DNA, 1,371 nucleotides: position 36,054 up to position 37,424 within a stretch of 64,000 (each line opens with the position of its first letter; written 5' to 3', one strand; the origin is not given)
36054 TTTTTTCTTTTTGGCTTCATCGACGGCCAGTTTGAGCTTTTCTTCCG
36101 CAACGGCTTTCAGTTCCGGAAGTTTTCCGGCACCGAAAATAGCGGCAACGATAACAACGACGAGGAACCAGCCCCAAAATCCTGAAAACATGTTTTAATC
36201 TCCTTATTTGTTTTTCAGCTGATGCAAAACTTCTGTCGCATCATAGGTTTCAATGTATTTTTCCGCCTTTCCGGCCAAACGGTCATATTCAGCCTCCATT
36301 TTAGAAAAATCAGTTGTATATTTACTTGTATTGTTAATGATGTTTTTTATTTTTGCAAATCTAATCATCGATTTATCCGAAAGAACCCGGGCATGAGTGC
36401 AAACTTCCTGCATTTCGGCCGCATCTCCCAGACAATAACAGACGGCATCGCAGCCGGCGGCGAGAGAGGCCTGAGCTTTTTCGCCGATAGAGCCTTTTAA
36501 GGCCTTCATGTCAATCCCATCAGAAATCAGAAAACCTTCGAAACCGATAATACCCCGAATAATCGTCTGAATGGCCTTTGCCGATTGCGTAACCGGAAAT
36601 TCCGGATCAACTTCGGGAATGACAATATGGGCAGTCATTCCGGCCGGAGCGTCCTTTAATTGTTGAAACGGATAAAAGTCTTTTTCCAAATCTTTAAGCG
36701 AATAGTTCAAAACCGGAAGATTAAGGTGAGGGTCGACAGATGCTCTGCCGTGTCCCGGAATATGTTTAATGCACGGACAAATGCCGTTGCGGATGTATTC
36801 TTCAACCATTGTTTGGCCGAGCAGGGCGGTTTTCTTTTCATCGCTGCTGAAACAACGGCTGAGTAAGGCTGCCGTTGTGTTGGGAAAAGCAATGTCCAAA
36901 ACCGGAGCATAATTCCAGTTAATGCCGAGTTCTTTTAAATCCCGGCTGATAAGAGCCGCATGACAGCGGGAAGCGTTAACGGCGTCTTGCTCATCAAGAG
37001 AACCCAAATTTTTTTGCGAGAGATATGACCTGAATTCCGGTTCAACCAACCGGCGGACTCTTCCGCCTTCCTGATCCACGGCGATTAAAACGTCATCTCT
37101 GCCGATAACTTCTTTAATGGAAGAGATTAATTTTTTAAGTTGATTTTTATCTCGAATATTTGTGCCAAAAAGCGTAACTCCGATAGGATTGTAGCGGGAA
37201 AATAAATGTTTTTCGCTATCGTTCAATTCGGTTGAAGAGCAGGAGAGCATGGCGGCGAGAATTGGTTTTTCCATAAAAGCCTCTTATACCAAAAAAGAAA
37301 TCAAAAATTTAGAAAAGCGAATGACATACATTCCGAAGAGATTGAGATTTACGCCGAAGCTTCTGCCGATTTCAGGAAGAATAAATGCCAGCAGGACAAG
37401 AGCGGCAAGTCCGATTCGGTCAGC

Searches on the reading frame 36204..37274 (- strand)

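Call 14: search_protein_families(library=pfam, proteins=[window:36204-37274:-], max_evalue=0.01)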
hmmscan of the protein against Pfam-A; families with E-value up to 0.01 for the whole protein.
window:36204-37274:- (356 aa): 1 family
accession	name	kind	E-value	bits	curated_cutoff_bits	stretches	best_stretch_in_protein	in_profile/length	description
PF00933.27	Glyco_hydro_3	-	1.2e-44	153.5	27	1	15-291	14-292/316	Glycosyl hydrolase family 3 N terminal domain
